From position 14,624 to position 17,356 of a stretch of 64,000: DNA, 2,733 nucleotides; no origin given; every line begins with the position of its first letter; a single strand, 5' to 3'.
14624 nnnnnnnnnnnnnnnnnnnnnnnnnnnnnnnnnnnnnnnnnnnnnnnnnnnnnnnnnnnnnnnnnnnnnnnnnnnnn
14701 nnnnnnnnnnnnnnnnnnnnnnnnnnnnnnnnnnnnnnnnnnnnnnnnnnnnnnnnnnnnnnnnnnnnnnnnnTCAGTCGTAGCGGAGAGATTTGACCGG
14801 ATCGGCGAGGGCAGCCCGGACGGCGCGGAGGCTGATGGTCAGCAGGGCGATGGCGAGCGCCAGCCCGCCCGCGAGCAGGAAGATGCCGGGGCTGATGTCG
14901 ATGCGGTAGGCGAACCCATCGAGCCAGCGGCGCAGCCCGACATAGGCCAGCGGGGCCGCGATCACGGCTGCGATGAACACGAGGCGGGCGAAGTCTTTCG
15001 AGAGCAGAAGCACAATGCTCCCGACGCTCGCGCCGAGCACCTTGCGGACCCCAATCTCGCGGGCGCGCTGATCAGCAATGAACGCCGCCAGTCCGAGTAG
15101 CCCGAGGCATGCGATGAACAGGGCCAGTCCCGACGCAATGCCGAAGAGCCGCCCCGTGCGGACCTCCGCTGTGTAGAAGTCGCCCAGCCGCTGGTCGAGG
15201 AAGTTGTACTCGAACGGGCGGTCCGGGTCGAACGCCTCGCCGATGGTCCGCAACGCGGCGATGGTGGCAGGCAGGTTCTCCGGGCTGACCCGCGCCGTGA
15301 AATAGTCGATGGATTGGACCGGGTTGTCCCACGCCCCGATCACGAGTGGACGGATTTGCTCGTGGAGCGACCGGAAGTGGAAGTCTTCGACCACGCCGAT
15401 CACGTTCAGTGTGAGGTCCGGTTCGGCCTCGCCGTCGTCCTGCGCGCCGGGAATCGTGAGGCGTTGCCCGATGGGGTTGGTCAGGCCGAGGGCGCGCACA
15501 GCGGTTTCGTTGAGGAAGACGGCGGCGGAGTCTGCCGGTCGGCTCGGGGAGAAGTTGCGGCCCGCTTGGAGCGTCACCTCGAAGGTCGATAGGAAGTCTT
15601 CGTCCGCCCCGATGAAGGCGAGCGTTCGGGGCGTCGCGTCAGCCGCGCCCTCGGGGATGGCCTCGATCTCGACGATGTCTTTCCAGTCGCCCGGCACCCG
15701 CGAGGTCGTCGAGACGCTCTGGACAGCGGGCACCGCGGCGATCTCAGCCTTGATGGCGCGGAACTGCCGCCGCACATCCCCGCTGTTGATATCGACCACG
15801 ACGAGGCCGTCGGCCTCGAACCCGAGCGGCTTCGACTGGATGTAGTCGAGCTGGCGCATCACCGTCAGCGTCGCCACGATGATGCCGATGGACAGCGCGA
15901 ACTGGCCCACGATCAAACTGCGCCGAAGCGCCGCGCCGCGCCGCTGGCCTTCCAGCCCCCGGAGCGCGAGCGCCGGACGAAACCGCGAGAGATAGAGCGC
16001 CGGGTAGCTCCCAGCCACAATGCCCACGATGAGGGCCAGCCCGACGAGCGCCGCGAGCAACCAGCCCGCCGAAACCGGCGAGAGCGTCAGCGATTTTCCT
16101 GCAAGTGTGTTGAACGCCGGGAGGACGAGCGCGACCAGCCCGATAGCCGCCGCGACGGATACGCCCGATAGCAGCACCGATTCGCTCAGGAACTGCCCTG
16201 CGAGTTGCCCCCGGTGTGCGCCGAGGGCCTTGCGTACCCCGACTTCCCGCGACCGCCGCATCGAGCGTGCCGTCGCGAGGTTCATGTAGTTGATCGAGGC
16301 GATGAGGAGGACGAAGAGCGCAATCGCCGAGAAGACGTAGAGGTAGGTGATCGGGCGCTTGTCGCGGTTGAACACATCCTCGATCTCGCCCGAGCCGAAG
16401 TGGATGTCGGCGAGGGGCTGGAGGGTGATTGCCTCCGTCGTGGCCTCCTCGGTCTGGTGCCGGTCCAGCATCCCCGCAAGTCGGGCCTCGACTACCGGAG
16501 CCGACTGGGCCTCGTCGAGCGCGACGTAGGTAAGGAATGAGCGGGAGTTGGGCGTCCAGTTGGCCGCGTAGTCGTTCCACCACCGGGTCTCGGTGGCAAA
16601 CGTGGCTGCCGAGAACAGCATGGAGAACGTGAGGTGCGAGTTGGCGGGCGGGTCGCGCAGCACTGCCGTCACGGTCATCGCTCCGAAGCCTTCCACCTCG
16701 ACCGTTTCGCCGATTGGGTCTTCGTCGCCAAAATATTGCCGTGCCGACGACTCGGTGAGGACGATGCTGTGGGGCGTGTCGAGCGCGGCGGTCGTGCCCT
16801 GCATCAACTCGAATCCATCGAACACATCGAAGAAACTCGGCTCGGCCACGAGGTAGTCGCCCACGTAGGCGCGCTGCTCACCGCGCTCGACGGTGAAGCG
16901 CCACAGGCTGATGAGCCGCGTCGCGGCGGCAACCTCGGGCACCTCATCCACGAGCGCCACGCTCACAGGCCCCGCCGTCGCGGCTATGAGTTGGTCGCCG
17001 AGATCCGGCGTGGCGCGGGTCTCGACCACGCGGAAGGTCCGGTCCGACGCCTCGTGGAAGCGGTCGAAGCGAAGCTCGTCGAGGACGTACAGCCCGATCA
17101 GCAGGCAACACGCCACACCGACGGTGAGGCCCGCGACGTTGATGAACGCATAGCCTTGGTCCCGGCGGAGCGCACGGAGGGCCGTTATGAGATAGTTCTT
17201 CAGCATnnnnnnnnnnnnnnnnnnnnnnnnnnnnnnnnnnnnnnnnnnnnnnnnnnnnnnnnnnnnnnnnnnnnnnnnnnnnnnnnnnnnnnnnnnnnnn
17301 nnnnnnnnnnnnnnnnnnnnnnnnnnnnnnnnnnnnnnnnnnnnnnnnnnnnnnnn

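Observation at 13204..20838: Mixed sigma54 operon linking a beta-lactamase-fold protein, an unknown repeat protein, a 90-aa protein, a MacB-type permease, a DUF4097 protein and the only ATPase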

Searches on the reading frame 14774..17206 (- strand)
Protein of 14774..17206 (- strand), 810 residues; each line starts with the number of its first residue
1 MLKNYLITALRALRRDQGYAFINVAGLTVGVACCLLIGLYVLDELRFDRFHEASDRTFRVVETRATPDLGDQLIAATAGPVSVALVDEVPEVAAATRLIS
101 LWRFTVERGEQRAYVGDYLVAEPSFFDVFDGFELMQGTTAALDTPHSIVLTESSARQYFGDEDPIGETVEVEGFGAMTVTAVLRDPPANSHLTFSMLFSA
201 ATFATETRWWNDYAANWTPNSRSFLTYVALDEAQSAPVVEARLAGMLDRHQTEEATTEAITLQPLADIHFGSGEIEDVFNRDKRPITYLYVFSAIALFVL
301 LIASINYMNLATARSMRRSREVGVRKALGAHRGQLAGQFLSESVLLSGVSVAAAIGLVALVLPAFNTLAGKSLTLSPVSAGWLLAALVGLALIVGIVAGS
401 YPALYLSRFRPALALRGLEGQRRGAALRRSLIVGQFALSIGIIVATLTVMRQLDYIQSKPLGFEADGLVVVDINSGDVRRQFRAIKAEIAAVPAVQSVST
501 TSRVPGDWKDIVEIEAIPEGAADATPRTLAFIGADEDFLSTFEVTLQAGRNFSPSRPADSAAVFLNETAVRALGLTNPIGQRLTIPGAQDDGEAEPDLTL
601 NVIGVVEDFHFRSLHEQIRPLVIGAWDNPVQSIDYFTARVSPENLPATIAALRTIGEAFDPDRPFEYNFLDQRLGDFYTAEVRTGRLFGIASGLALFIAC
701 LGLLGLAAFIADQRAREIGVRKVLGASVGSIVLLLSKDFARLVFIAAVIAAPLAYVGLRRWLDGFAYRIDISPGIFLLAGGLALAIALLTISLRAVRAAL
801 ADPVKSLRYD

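Call 4: search_protein_families(library=pfam, proteins=[window:14774-17206:-], max_evalue=0.01)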
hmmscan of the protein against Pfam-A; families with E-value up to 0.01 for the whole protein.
window:14774-17206:- (810 aa): 2 families
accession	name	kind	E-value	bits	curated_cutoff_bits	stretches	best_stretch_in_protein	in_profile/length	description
PF12704.14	MacB_PCD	-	6.9e-33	115.1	27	2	21-243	2-204/207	MacB-like periplasmic core domain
PF02687.27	FtsX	-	6.9e-24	84.6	25.5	2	294-408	2-117/120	FtsX-like permease C-terminal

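Call 8: search_protein_families(library=ncbifam, proteins=[window:14774-17206:-], max_evalue=0.01)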
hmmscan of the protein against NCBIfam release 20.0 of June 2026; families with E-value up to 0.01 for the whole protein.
window:14774-17206:- (810 aa): 4 families
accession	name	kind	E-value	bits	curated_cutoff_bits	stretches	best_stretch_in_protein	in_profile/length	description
TIGR03434.1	ADOP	subfamily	3.7e-87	293.2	622.3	2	241-810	232-803/803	ADOP family duplicated permease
NF038008.1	ABC_perm_DarB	equivalog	1.1e-22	79.8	700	1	24-623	16-607/777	darobactin export ABC transporter permease subunit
NF007826.0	PRK10535.1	equivalog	1.2e-08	33.7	966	1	288-415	520-645/648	macrolide ABC transporter ATP-binding protein/permease MacB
NF038347.1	FtsX_Gpos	exception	0.0081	15.5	225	0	247-401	129-285/296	permease-like cell division protein FtsX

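Call 70: search_protein_families(library=padloc, proteins=[window:14774-17206:-], max_evalue=0.001)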
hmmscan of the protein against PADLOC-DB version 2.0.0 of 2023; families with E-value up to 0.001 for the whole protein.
window:14774-17206:- (810 aa): 0 families

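Call 78: search_solved_structures(query=window:14774-17206:-, max_evalue=0.001)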
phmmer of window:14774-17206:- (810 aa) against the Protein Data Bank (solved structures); distinct sequences matched with E-value up to 0.001: 5.
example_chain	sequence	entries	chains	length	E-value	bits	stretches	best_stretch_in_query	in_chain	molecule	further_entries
5lil_A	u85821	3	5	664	2.1e-10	42.6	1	288-415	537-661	Macrolide export ATP-binding/permease protein MacB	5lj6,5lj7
3is6_A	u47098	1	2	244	2.4e-10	42.4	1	75-258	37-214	putative permease protein, ABC transporter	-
5gko_A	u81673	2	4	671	1.1e-09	40.3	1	277-415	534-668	Macrolide export ATP-binding/permease protein MacB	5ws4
5nik_J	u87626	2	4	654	6.7e-09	37.6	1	248-415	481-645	Macrolide export ATP-binding/permease protein MacB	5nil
5xu1_M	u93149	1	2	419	1.6e-06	29.8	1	278-416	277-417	ABC transporter permeae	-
